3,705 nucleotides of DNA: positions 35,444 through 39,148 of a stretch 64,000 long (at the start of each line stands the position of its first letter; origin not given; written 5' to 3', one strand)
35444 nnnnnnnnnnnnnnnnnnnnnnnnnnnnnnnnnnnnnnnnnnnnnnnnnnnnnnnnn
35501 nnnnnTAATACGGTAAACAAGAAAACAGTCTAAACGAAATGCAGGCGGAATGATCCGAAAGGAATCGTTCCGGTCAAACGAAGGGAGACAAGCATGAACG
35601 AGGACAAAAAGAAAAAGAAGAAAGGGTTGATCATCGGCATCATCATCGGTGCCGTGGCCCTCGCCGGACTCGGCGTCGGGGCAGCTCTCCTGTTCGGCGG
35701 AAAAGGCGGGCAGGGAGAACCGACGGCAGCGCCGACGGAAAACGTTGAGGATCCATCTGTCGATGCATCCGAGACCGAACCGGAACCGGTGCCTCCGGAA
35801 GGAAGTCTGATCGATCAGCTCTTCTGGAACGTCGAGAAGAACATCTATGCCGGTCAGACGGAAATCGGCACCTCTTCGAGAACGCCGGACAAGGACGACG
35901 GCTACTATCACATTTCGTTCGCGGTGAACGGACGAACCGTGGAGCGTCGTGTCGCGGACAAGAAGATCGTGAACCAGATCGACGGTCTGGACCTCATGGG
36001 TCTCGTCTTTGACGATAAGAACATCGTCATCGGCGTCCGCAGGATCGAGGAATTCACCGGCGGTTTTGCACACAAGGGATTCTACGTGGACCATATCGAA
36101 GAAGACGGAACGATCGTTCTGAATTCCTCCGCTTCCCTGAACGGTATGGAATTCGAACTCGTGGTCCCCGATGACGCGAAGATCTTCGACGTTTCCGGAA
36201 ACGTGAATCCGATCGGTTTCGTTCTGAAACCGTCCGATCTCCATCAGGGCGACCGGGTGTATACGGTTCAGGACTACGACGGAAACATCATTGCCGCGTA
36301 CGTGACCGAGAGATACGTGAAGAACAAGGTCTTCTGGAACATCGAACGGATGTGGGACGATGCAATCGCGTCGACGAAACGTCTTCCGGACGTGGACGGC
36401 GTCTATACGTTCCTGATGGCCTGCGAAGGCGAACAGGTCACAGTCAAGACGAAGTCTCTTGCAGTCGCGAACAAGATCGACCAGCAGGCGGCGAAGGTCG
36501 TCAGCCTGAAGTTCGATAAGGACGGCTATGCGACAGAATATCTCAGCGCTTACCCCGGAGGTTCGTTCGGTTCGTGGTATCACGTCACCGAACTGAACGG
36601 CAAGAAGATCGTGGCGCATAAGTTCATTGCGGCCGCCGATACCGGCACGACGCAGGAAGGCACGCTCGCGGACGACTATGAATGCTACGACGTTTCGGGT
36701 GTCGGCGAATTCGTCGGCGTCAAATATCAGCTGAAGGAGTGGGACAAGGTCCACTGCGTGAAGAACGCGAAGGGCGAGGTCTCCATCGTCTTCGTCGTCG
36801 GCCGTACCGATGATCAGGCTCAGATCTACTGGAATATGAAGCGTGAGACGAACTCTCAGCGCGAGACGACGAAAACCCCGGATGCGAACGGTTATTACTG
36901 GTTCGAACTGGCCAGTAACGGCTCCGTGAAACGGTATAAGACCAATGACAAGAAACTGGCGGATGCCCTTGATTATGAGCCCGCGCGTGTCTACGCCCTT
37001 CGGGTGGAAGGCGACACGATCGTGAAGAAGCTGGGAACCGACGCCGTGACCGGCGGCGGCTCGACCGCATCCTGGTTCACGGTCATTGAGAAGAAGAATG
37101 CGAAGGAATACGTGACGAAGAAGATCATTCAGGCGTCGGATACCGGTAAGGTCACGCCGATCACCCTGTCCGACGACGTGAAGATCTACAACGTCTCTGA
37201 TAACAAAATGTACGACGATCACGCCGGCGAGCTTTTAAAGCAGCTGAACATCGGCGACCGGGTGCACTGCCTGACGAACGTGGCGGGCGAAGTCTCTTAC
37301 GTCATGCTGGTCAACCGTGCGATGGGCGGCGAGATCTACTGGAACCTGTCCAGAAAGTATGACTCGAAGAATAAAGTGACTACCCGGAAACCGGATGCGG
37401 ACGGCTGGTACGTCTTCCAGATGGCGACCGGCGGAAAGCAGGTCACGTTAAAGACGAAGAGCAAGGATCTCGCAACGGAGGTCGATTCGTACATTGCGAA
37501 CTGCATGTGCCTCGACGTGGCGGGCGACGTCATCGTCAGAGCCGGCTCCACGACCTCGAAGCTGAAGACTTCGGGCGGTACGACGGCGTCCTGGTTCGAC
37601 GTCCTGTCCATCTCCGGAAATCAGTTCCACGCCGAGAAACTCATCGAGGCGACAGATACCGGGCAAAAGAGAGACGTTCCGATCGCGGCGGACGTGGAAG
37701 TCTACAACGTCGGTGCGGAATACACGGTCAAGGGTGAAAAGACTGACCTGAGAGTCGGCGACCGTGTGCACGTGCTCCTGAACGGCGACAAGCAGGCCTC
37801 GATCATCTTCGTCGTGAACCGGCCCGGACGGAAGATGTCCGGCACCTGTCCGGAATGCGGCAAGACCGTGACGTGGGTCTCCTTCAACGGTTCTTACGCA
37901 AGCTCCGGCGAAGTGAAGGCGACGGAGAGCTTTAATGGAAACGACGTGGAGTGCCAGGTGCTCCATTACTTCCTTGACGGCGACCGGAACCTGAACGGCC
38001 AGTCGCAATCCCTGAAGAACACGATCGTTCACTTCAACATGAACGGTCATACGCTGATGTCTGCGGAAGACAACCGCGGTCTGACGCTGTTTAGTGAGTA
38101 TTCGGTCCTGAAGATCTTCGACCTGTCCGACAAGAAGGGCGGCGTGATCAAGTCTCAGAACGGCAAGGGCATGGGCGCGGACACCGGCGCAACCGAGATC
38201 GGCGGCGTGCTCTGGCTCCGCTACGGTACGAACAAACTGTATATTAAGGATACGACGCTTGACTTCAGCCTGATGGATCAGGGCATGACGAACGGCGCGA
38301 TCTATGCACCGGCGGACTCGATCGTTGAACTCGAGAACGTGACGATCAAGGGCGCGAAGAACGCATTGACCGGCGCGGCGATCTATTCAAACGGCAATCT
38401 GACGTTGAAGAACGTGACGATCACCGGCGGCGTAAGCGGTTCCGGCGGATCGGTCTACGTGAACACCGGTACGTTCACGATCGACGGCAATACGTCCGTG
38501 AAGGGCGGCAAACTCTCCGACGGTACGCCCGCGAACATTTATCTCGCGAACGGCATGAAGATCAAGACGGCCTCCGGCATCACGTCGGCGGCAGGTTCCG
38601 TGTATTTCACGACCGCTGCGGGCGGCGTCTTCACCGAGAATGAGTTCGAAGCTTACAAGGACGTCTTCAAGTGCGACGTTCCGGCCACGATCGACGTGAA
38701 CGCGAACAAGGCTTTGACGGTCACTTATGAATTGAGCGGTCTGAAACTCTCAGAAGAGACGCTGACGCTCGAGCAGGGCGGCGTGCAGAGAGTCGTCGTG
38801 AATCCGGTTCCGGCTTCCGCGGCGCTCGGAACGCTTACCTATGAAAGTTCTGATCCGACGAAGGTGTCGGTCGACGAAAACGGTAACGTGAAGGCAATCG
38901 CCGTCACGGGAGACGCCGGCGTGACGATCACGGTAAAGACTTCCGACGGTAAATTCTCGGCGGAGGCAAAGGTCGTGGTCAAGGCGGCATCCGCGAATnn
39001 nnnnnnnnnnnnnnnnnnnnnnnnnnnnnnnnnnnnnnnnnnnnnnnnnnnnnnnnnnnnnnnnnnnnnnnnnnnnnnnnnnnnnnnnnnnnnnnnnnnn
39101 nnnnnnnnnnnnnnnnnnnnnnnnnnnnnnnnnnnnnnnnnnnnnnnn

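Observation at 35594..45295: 9.7-kb gene for a 3,233-aa, N-terminally anchored, four-module beta-helix surface protein of unassigned function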

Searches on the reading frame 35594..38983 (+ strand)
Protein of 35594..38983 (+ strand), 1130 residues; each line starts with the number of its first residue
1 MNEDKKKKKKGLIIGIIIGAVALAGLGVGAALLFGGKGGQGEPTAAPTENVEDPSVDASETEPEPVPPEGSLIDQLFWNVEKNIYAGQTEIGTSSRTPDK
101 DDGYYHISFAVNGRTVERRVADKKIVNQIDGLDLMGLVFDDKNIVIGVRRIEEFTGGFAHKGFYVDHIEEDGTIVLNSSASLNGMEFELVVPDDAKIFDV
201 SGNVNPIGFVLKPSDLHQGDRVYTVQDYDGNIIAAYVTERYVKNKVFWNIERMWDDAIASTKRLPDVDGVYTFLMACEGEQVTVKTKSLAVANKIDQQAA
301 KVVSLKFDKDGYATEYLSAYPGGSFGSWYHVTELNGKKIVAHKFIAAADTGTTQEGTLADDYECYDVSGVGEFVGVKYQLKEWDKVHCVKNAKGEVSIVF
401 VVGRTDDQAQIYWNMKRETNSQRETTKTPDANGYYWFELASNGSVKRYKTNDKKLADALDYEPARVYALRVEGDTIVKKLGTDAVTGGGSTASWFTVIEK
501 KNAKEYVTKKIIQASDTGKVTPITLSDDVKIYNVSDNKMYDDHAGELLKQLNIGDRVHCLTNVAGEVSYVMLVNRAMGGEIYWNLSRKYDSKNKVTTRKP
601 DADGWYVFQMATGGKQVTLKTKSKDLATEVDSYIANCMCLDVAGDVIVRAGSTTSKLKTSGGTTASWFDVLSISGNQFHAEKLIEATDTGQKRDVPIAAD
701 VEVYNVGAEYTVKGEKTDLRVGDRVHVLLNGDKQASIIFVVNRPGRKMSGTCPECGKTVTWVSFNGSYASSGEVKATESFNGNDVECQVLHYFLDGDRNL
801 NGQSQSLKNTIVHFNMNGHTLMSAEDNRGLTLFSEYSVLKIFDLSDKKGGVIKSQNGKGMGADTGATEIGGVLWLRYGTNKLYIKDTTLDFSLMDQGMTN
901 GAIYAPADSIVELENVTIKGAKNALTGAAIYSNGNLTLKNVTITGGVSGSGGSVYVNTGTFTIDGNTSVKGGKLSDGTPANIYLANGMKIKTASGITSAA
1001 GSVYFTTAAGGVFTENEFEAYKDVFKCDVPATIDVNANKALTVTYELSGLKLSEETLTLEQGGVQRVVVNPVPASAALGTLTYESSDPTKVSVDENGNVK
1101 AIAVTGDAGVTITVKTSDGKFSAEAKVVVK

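Call 41: find_related_loci(query=A2, collection=genome_contigs, flank=10000)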
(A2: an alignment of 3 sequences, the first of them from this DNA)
Query A2 (1130 aa) in genome_contigs; peptide patterns used: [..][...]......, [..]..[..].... (x = any residue, [..] = any of these).
76 stretches matched a pattern; 3 encode a relative of the query (tblastn E <= 1e-3); 3 distinct loci.
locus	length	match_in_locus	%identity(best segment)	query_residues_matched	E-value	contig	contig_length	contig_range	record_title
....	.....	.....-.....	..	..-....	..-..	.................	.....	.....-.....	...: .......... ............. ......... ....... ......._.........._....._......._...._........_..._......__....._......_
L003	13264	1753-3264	37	75-925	3e-63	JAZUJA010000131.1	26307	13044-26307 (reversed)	MAG: Acutalibacteraceae bacterium isolate T1900045261_TH20190031.MAGScoT_cleanbin_000006 SGB_5819_k141_439544, whole gen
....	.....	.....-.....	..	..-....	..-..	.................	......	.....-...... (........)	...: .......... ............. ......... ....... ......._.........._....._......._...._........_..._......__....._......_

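Call 98: find_related_loci(query=A2, collection=metagenome_contigs, flank=10000)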
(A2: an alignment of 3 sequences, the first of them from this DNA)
Query A2 (1130 aa) in metagenome_contigs; peptide patterns used: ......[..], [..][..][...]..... (x = any residue, [..] = any of these).
378 stretches matched a pattern; 2 encode a relative of the query (tblastn E <= 1e-3); 2 distinct loci.
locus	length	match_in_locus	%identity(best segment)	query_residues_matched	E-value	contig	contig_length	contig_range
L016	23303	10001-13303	60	28-1129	0e+0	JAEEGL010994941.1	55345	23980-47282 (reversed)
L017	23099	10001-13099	61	1-1043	0e+0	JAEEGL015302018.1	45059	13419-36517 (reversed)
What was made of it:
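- Tried and rejected: With the closer alignment A2 it returned only 3 genome loci and 2 metagenome loci (calls 41, 98).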

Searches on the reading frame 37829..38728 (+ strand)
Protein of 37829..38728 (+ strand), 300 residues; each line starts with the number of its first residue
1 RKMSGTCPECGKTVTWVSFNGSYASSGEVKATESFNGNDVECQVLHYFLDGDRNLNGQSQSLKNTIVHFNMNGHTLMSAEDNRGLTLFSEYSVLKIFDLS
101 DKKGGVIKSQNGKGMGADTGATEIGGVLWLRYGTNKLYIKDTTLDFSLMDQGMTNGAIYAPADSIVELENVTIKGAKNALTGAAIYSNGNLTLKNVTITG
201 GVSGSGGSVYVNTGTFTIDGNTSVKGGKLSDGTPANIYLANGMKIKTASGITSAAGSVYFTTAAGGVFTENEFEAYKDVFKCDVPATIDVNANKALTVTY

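Call 90: search_protein_families(library=pfam, proteins=[window:37829-38728:+], max_evalue=5)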
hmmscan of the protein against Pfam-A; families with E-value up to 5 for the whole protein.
window:37829-38728:+ (300 aa): 3 families
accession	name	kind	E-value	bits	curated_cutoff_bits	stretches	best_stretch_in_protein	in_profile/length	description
PF23981.1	DUF7305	-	0.0015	18.9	27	2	136-187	122-166/185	Domain of unknown function (DUF7305)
PF18914.6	DUF5666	-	0.041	14.6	27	1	202-246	7-43/60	Domain of unknown function (DUF5666)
PF25207.1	DUF7837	-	0.14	12.6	27.8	1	3-15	4-16/47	Domain of unknown function (DUF7837)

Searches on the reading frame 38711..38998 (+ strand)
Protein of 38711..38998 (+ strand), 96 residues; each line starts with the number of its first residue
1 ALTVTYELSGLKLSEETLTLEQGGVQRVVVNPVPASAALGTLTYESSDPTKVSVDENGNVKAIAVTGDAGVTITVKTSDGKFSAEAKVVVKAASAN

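Call 90: search_protein_families(library=pfam, proteins=[window:38711-38998:+], max_evalue=5)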
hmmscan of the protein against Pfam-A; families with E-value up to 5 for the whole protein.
window:38711-38998:+ (96 aa): 3 families
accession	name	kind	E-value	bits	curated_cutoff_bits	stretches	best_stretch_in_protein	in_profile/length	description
PF02368.24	Big_2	-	4.6e-10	39.7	22.8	1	12-81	6-72/79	Bacterial Ig-like domain (group 2)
PF24107.1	DUF7382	-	0.017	15.5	27.4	1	64-96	15-47/65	Domain of unknown function (DUF7382)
PF04225.17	LysM_OapA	-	0.12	12.9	22.3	1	48-83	47-82/85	Opacity-associated protein A LysM-like domain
